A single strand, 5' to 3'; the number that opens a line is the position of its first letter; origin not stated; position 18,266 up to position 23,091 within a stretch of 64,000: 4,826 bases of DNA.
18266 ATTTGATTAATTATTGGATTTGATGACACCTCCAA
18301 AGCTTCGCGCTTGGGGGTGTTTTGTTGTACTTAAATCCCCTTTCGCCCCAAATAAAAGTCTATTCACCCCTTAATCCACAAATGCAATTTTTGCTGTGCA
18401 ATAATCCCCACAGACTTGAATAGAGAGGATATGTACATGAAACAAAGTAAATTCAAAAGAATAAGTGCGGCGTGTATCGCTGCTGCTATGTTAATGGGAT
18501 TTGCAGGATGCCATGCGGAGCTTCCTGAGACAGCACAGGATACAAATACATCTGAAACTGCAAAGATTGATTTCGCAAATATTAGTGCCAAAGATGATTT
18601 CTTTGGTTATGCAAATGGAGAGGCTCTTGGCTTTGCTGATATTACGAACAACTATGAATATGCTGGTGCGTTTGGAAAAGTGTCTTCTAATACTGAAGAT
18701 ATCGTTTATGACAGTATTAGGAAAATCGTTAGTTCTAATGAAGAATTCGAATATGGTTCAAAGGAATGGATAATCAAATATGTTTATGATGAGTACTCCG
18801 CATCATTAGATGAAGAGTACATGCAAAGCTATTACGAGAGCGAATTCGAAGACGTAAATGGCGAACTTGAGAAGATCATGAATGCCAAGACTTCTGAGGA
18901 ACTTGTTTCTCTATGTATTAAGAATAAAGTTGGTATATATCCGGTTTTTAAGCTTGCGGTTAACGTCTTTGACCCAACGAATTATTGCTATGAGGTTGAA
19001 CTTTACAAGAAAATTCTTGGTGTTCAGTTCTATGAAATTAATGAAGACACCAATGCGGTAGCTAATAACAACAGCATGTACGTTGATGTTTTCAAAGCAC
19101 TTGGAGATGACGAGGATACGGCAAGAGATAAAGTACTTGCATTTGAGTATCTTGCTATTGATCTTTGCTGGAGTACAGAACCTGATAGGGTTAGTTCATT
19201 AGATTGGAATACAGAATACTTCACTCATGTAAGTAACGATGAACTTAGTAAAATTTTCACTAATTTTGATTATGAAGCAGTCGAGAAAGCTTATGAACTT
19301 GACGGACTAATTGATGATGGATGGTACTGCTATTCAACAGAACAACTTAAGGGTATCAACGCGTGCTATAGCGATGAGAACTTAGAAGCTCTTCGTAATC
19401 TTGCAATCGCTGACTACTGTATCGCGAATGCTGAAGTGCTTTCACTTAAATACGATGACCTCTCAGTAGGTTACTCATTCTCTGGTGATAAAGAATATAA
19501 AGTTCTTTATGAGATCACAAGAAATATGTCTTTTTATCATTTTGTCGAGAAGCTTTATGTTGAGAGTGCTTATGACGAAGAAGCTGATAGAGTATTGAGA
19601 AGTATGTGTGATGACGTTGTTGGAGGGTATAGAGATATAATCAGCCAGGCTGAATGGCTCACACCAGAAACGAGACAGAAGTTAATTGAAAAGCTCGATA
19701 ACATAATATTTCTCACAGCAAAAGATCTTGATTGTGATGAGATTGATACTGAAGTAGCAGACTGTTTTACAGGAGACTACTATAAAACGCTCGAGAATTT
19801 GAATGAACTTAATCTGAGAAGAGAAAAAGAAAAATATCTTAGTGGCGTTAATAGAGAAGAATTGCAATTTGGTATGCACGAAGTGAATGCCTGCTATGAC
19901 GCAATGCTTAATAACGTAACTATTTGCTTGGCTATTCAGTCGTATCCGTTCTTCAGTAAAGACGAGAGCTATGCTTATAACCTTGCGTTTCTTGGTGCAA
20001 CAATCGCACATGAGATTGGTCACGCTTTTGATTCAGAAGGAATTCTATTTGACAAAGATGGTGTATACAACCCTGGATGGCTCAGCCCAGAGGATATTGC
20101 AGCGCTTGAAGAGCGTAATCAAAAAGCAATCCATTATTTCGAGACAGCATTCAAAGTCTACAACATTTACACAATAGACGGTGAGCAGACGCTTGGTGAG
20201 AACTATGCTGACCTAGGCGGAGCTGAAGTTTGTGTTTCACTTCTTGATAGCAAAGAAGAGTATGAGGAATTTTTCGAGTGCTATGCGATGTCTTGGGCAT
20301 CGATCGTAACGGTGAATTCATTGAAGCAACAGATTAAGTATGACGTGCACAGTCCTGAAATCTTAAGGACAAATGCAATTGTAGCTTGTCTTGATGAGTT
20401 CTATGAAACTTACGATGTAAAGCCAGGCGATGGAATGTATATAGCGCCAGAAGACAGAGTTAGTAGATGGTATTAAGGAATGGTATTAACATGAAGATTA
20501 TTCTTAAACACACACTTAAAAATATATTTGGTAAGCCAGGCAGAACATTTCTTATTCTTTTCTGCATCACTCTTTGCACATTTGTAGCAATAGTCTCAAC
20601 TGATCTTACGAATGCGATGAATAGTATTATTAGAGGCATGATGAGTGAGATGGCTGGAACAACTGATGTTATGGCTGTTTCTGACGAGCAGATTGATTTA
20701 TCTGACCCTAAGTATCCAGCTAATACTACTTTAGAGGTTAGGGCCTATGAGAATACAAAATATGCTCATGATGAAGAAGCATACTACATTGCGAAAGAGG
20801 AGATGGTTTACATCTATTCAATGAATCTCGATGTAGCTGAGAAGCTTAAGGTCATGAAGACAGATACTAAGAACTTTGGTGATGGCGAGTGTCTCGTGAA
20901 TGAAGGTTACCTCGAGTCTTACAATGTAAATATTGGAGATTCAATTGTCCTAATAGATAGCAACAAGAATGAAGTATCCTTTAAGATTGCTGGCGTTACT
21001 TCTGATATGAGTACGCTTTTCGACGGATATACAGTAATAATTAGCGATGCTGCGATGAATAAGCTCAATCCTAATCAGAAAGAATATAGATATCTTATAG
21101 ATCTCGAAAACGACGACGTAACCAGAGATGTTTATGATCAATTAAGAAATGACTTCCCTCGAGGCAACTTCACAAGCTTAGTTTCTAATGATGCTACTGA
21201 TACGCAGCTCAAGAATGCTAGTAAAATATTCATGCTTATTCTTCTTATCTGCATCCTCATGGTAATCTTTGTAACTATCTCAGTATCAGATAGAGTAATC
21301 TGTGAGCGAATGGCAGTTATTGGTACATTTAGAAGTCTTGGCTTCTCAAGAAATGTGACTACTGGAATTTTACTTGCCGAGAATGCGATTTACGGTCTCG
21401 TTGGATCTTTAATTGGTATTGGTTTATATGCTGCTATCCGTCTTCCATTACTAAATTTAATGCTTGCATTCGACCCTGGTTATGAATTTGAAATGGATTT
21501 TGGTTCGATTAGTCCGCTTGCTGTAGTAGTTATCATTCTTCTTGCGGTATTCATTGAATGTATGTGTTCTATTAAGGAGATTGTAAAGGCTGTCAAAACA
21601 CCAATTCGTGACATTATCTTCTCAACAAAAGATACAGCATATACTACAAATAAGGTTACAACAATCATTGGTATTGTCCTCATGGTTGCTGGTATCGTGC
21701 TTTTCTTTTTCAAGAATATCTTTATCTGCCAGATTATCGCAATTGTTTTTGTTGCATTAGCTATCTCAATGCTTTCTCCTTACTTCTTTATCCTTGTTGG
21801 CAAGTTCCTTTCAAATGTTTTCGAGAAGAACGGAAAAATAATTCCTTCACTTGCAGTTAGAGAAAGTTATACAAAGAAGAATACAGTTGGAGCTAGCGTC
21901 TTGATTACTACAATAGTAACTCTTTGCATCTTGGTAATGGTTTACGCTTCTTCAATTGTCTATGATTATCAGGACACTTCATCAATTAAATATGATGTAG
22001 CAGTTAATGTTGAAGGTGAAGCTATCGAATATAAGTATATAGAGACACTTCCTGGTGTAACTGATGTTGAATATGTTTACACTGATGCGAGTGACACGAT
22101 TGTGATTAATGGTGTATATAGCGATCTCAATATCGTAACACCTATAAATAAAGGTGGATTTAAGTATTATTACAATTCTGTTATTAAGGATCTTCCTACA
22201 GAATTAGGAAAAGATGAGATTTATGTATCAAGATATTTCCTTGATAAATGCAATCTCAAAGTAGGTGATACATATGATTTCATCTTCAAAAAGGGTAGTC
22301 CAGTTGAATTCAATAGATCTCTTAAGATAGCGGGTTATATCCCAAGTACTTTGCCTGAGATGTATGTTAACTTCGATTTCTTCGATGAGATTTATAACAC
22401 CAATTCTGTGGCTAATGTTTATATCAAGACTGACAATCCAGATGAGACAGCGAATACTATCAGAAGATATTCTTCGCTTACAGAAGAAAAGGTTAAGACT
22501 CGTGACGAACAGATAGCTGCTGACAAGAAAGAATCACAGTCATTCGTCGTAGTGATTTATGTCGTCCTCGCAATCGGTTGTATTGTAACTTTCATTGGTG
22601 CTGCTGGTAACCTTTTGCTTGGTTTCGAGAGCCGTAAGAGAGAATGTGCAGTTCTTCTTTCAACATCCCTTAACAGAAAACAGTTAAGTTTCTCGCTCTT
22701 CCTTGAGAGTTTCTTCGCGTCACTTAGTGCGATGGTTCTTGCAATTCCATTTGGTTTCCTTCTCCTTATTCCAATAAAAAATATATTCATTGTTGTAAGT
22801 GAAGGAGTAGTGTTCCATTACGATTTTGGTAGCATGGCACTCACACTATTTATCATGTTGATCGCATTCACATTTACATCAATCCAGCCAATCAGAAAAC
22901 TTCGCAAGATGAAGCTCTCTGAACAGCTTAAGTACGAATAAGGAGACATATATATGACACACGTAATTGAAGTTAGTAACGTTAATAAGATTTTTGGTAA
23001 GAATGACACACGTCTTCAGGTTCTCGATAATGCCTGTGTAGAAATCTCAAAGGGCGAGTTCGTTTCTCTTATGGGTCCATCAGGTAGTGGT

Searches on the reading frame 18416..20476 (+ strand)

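Call 13: search_protein_families(library=pfam, proteins=[window:18416-20476:+], max_evalue=0.01)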
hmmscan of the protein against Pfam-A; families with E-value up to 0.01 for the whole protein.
window:18416-20476:+ (686 aa): 2 families
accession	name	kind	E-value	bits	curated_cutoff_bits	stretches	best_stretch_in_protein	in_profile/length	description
PF01431.27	Peptidase_M13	-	4.6e-37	128.1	24.5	1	491-682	1-205/205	Peptidase family M13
PF05649.18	Peptidase_M13_N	-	8.7e-28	98.2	32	1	59-430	2-374/381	Peptidase family M13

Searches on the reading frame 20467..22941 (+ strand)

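Call 13: search_protein_families(library=pfam, proteins=[window:20467-22941:+], max_evalue=0.01)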
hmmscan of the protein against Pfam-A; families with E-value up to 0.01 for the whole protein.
window:20467-22941:+ (824 aa): 1 family
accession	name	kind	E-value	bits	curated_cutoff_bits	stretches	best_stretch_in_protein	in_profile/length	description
PF02687.27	FtsX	-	2.1e-18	66.9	25.5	2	256-374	1-117/120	FtsX-like permease C-terminal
